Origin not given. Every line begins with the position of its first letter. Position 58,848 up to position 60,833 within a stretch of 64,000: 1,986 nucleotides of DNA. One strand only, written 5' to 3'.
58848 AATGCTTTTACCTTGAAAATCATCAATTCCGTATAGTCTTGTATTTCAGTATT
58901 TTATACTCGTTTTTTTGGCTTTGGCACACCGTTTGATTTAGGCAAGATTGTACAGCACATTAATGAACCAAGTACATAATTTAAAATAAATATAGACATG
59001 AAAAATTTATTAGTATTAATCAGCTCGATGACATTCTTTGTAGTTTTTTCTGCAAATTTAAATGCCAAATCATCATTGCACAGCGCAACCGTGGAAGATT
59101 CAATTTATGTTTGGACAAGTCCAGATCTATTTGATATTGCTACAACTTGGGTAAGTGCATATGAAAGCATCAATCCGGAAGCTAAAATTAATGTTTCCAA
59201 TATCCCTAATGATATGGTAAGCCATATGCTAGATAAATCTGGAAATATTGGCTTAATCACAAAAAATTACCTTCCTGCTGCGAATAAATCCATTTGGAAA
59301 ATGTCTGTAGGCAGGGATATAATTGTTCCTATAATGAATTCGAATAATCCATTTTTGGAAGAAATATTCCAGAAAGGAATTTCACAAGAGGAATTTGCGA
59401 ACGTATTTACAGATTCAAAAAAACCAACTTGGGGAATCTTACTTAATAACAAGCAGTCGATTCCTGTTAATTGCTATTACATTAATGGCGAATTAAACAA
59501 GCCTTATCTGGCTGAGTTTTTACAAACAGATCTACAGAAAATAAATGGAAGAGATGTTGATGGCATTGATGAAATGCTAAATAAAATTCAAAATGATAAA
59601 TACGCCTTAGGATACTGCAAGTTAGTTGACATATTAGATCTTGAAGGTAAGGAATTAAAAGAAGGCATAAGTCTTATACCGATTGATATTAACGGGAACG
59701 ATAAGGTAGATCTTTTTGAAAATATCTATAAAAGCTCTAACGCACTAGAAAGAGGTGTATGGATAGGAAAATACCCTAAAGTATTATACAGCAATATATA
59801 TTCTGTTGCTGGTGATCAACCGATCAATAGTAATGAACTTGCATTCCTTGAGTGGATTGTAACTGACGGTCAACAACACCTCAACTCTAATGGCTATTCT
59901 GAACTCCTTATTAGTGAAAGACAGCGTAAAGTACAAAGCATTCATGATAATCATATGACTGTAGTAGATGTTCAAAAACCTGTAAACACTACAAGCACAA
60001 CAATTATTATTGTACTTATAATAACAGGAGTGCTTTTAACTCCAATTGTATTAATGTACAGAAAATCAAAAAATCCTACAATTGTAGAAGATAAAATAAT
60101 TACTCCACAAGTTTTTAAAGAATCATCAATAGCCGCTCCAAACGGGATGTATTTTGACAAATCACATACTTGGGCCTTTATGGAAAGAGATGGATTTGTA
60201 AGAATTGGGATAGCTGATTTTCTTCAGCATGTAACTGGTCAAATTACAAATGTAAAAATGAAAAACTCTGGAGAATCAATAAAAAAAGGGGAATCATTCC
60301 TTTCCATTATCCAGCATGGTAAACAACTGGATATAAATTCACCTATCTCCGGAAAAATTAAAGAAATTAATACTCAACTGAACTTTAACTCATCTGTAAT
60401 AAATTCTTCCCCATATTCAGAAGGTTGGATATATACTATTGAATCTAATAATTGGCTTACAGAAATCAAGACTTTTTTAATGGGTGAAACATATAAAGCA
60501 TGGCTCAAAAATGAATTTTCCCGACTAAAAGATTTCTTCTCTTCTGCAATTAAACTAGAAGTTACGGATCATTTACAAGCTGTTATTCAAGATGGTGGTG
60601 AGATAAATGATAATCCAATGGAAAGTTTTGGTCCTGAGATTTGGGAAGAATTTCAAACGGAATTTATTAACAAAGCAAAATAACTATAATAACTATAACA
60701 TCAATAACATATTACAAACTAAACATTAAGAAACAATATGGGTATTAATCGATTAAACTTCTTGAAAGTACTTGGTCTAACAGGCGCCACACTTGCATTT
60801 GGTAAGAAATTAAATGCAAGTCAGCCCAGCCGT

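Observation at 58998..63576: Orphan NrfC/NrfD-type quinone module bracketed by two membrane-anchored GcvH-fold paralogues, one fused to a periplasmic PstS-like binding domain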

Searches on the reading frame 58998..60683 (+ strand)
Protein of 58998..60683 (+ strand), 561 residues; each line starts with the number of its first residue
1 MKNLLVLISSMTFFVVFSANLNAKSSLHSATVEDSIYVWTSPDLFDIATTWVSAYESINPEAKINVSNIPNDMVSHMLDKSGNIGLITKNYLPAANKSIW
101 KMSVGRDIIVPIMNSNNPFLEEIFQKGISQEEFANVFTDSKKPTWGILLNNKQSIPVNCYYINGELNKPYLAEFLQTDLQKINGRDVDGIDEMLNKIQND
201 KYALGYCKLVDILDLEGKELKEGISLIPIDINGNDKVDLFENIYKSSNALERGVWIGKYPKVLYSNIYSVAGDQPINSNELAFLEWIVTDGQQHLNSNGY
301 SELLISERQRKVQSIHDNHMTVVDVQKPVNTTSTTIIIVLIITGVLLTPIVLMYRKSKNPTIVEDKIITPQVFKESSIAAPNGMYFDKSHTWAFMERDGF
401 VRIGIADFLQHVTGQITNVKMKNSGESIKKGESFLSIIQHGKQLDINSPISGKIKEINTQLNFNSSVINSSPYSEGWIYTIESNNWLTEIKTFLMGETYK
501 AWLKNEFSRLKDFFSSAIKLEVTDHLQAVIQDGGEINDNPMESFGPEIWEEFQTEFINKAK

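Call 3: search_protein_families(library=pfam, proteins=[window:58998-60683:+], max_evalue=0.1)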
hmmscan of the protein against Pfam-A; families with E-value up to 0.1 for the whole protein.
window:58998-60683:+ (561 aa): 4 families
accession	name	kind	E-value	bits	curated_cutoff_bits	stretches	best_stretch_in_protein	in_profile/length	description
PF01597.25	GCV_H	-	2e-25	89.5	22.2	1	385-505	2-121/122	Glycine cleavage H-protein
PF12849.12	PBP_like_2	-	0.00026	21.3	27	1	28-155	4-133/267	PBP superfamily domain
PF05778.17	Apo-CIII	-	0.002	18.1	34.1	1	484-517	23-56/69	Apolipoprotein CIII (Apo-CIII)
PF00364.28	Biotin_lipoyl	-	0.042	14.1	22.1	0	416-459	16-58/73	Biotin-requiring enzyme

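Call 4: search_protein_families(library=ncbifam, proteins=[window:58998-60683:+], max_evalue=0.1)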
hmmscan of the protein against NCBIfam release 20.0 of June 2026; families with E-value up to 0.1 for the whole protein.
window:58998-60683:+ (561 aa): 6 families
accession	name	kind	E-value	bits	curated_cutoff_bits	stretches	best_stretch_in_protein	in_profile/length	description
NF002270.0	PRK01202.1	subfamily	4.6e-26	91.1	117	1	380-505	4-128/129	glycine cleavage system protein GcvH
TIGR00527.1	gcvH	equivalog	3.5e-21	75.6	115.85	1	380-506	2-128/129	glycine cleavage system protein GcvH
TIGR03077.1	not_gcvH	equivalog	4.6e-13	49.2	144.05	1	387-483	3-99/110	glycine cleavage protein H-like protein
NF045810.1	GcvH_rel_desulf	equivalog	9.5e-11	41.7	150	1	381-505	13-137/167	GcvH-related protein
TIGR00975.1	3a0107s03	equivalog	0.029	13.4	205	0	279-303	275-299/315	phosphate ABC transporter substrate-binding protein PstS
NF008814.0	PRK11854.1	equivalog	0.06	11.7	722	1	414-460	221-266/637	pyruvate dehydrogenase complex dihydrolipoyllysine-residue acetyltransferase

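Call 34: find_homologous_proteins(query=window:58998-60683:+, max_evalue=1e-20)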
Query window:58998-60683:+ (561 aa): 1090 proteins with E <= 1e-20 among 8000 candidates; the best 120 are listed.
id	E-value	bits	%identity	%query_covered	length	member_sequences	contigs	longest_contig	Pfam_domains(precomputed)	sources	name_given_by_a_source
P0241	0.0e+0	1256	100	100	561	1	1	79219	PF01597.26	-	-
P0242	0.0e+0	1167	92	100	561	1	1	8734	PF01597.26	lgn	-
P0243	0.0e+0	1101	86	100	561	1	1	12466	PF01597.26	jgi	jgi:glycine cleavage system H lipoate-binding protein/ABC-type phosphate transport system substrate-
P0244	0.0e+0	1098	87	100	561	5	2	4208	PF01597.26,PF12849.13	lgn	-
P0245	0.0e+0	1075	84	100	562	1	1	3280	PF01597.26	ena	-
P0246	1.4e-268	910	71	100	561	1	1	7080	PF01597.26,PF12849.13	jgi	jgi:glycine cleavage system H lipoate-binding protein/ABC-type phosphate transport system substrate-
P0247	3.9e-268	909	74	96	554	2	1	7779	PF01597.26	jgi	jgi:glycine cleavage system H lipoate-binding protein/ABC-type phosphate transport system substrate-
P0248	2.5e-264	896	69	100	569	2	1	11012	PF01597.26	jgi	jgi:glycine cleavage system H lipoate-binding protein/ABC-type phosphate transport system substrate-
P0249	9.9e-257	871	68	100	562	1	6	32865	PF01597.26,PF25919.1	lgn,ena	-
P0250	9.4e-250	848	67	100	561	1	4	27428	PF01597.26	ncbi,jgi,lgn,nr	ncbi:MAG: hypothetical protein PF485_01995 [Bacteroidales bacterium]|jgi:glycine cleavage system H l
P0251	1.6e-243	827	70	92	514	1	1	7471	PF01597.26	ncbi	ncbi:MAG: hypothetical protein C0599_01705, partial [Salinivirgaceae bacterium]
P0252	2.9e-240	817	64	100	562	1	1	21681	PF01597.26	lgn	-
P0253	4.5e-233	793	63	100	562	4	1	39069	PF01597.26,PF12849.13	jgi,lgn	jgi:glycine cleavage system H lipoate-binding protein/ABC-type phosphate transport system substrate-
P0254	3.7e-231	787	63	100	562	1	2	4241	PF01597.26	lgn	-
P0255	2.3e-230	784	62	100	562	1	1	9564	PF01597.26,PF12849.13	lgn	-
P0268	2.3e-182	625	51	99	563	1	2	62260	PF01597.26,PF12849.13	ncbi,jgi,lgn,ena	ncbi:MAG: substrate-binding domain-containing protein [Salinivirgaceae bacterium]|jgi:glycine cleava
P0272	9.3e-180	617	50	100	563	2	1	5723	PF01597.26,PF12849.13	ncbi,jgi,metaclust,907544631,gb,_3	metaclust:\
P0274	2.0e-177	609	50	99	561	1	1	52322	PF01597.26,PF12849.13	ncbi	-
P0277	5.6e-174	598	48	100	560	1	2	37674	PF01597.26,PF12849.13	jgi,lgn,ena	-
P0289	6.6e-166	571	47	99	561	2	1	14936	PF01597.26,PF12849.13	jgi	-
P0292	5.2e-164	565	46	100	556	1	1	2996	PF25984.1,PF01597.26,PF12849.13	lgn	-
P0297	1.1e-161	557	46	100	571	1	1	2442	PF01597.26,PF12849.13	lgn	-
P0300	1.7e-160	553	46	98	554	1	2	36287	PF01597.26,PF12849.13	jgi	-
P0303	2.7e-160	553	47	94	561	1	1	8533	PF01597.26,PF12849.13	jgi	-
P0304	4.1e-160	552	47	94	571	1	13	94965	PF01597.26,PF12849.13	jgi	jgi:glycine cleavage system H lipoate-binding protein/ABC-type phosphate transport system substrate-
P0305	5.4e-160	552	46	95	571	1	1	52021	PF01597.26,PF12849.13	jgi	jgi:glycine cleavage system H lipoate-binding protein/ABC-type phosphate transport system substrate-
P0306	9.1e-160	551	47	99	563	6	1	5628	PF01597.26,PF12849.13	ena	-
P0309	3.1e-159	549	49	93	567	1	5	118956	PF01597.26,PF12849.13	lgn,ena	-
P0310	4.9e-159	549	46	97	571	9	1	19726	PF01597.26,PF12849.13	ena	-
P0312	1.1e-158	547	48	94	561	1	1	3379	PF01597.26,PF12849.13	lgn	-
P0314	1.7e-158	547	45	100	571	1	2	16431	PF01597.26,PF12849.13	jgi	jgi:glycine cleavage system H lipoate-binding protein/ABC-type phosphate transport system substrate-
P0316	2.2e-158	546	45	100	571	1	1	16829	PF01597.26,PF12849.13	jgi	jgi:glycine cleavage system H lipoate-binding protein/ABC-type phosphate transport system substrate-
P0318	4.2e-158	545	47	94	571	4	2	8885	PF01597.26,PF12849.13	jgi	jgi:glycine cleavage system H lipoate-binding protein/ABC-type phosphate transport system substrate-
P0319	5.5e-158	545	46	94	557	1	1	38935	PF01597.26,PF12849.13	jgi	jgi:glycine cleavage system H lipoate-binding protein/ABC-type phosphate transport system substrate-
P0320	7.6e-158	545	45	100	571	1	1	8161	PF01597.26,PF12849.13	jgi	jgi:glycine cleavage system H lipoate-binding protein/ABC-type phosphate transport system substrate-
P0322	1.3e-157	544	45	100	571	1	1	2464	PF01597.26,PF12849.13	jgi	jgi:glycine cleavage system H lipoate-binding protein/ABC-type phosphate transport system substrate-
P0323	1.5e-157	544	46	100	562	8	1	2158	PF01597.26,PF12849.13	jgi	-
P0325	2.4e-157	543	46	97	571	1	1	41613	PF01597.26,PF12849.13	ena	-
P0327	3.5e-157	542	46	94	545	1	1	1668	PF01597.26,PF12849.13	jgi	jgi:glycine cleavage system H lipoate-binding protein/ABC-type phosphate transport system substrate-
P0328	4.3e-157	542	46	94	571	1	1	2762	PF01597.26,PF12849.13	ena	-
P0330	4.8e-157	542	45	100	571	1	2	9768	PF01597.26,PF12849.13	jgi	jgi:glycine cleavage system H lipoate-binding protein/ABC-type phosphate transport system substrate-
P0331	5.6e-157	542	45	95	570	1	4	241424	PF01597.26,PF12849.13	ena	-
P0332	6.2e-157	542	45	100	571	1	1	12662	PF01597.26,PF12849.13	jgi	jgi:glycine cleavage system H lipoate-binding protein/ABC-type phosphate transport system substrate-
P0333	7.2e-157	541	47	94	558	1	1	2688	PF01597.26,PF12849.13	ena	-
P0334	1.1e-156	541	45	100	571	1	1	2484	PF01597.26,PF12849.13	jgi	jgi:glycine cleavage system H lipoate-binding protein/ABC-type phosphate transport system substrate-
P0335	1.1e-156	541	45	100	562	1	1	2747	PF01597.26,PF12849.13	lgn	-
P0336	1.4e-156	540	44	100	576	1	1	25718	PF01597.26,PF12849.13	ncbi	-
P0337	2.0e-156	540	45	100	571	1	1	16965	PF01597.26,PF12849.13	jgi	jgi:glycine cleavage system H lipoate-binding protein/ABC-type phosphate transport system substrate-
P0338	2.1e-156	540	47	94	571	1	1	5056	PF01597.26,PF12849.13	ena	-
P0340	2.3e-156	540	45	100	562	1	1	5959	PF01597.26,PF12849.13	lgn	-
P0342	4.1e-156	539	44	100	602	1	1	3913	PF01597.26,PF12849.13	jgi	jgi:glycine cleavage system H lipoate-binding protein/ABC-type phosphate transport system substrate-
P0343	7.1e-156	538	46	94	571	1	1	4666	PF01597.26,PF12849.13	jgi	jgi:glycine cleavage system H lipoate-binding protein/ABC-type phosphate transport system substrate-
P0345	8.0e-156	538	43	100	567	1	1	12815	PF01597.26,PF12849.13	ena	-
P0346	1.1e-155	538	45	100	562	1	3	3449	PF01597.26,PF12849.13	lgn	-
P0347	1.3e-155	537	46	96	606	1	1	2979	PF01597.26,PF12849.13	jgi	jgi:glycine cleavage system H lipoate-binding protein/ABC-type phosphate transport system substrate-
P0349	2.5e-155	536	46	99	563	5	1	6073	PF01597.26,PF12849.13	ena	-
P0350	2.7e-155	536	44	100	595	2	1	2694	PF01597.26,PF12849.13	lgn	-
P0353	7.0e-155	535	44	100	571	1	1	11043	PF01597.26,PF12849.13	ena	-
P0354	7.6e-155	535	45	100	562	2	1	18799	PF01597.26,PF12849.13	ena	-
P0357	1.8e-154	533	48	93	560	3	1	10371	PF01597.26,PF12849.13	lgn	-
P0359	2.6e-154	533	47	94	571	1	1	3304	PF01597.26,PF12849.13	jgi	jgi:glycine cleavage system H lipoate-binding protein/ABC-type phosphate transport system substrate-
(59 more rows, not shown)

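Call 50: predict_structure(alignment_id=A2)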
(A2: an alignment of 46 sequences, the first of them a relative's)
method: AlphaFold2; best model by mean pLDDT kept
length: 561 residues; sequences in the alignment: 46
mean_pLDDT: 77.1   pTM: 0.53
mean pLDDT of the five models: 77.1, 74.5, 71.4, 66.6, 65.9
residues with pLDDT >= 90: 130; 70-90: 294; 50-70: 75; < 50: 62
segments of 3 or more residues with pLDDT < 50: 1-4, 9-11, 13-34, 319-332, 357-373
pLDDT, mean of each block of 10 residues (from residue 1): 48 43 28 67 91 91 87 81 83 70 92 94 90 86 86 89 74 85 85 94 92 83 92 74 84 79 90 85 91 89 79 65 31 59 76 55 37 52 66 79 87 86 90 86 86 91 84 85 75 70 86 76 59 74 80 81 50
secondary structure, 60 per line:
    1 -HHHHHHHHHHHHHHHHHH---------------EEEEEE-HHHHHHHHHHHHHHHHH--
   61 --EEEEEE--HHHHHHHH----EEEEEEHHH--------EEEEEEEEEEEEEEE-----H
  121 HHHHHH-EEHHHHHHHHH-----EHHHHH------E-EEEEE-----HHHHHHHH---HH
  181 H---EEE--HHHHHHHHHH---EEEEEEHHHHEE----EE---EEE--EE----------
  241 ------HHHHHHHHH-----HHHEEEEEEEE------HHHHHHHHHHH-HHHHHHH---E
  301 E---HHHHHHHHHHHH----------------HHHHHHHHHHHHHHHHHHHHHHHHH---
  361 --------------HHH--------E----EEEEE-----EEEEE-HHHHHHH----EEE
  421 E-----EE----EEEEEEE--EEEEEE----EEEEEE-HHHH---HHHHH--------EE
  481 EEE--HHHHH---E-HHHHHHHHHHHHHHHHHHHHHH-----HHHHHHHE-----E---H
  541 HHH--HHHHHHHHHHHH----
elements in order: H2-19 E35-40 H42-58 E63-68 H71-78 E83-88 E100-114 H120-126 H130-138 H145-149 E158-162 H168-175 E185-187 H190-199 E203-208 H209-212 E224-226 H247-255 E264-271 H278-288 H290-296 H305-316 H333-357 E391-395 E401-405 H407-413 E418-421 E433-439 E442-447 E452-457 H459-462 H466-470 E479-483 H486-490 H496-517 H523-529 H540-543 H546-557

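Call 54: fold_search(model_id=the predicted structure, library=pdb)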
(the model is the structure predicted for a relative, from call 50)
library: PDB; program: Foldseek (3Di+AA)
matches with E <= 10: 1509; with E <= 0.001: 546
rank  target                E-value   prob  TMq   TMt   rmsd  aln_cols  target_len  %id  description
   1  4jwo                  2.1e-15  1.00  0.35  0.61   5.7       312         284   13  The crystal structure of a possible phosphate binding protein from Planctomyces limnophilus DSM 3776 (released 2013-04-24)
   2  4gd5_A                1.4e-13  1.00  0.35  0.73   4.6       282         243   14  X-ray Crystal Structure of a Putative Phosphate ABC Transporter Substrate-Binding Protein with Bound Phosphate from Cl (released 2012-08-15)
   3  4q8r                  2.6e-13  1.00  0.35  0.74   4.4       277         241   15  Crystal structure of a Phosphate Binding Protein (PBP-1) from Clostridium perfringens (released 2014-11-05)
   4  4omb_A                6.9e-13  1.00  0.38  0.67   6.0       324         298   15  Phosphate binding protein (released 2014-12-10)
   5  1twy_B                7.4e-13  1.00  0.35  0.72   4.5       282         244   11  Crystal structure of an ABC-type phosphate transport receptor from Vibrio cholerae (released 2004-12-21)
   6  4pqj_C                7.8e-13  1.00  0.35  0.68   4.5       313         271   15  Crystal structure of a phosphate binding protein (released 2015-03-18)
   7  4exl_B                2.0e-12  1.00  0.36  0.72   4.2       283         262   14  Crystal structure of phosphate ABC transporter, periplasmic phosphate-binding protein PstS 1 (PBP1) from Streptococcus (released 2012-05-30)
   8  4exl_C                2.1e-12  1.00  0.35  0.69   5.5       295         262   14  Crystal structure of phosphate ABC transporter, periplasmic phosphate-binding protein PstS 1 (PBP1) from Streptococcus (released 2012-05-30)
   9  4exl_D                4.7e-12  1.00  0.36  0.72   5.4       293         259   13  Crystal structure of phosphate ABC transporter, periplasmic phosphate-binding protein PstS 1 (PBP1) from Streptococcus (released 2012-05-30)
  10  4exl_A                5.0e-12  1.00  0.37  0.74   3.9       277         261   14  Crystal structure of phosphate ABC transporter, periplasmic phosphate-binding protein PstS 1 (PBP1) from Streptococcus (released 2012-05-30)
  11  1twy_F                7.1e-12  1.00  0.34  0.70   4.8       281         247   12  Crystal structure of an ABC-type phosphate transport receptor from Vibrio cholerae (released 2004-12-21)
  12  7dm1_A                8.4e-12  1.00  0.35  0.54   7.5       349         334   13  crystal structure of the M.tuberculosis phosphate ABC transport receptor PstS-1 in complex with Fab p4-36 (released 2020-12-23)
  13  4pqj_A                8.9e-12  1.00  0.36  0.69   4.7       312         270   16  Crystal structure of a phosphate binding protein (released 2015-03-18)
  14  4n13                  2.4e-11  1.00  0.35  0.70   4.6       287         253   13  Crystal Structure of PstS (BB_0215) from Borrelia burgdorferi (released 2014-01-22)
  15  1twy_A                2.9e-11  1.00  0.36  0.74   4.2       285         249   11  Crystal structure of an ABC-type phosphate transport receptor from Vibrio cholerae (released 2004-12-21)
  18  1twy_E                6.1e-11  1.00  0.35  0.72   4.5       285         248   12  Crystal structure of an ABC-type phosphate transport receptor from Vibrio cholerae (released 2004-12-21)
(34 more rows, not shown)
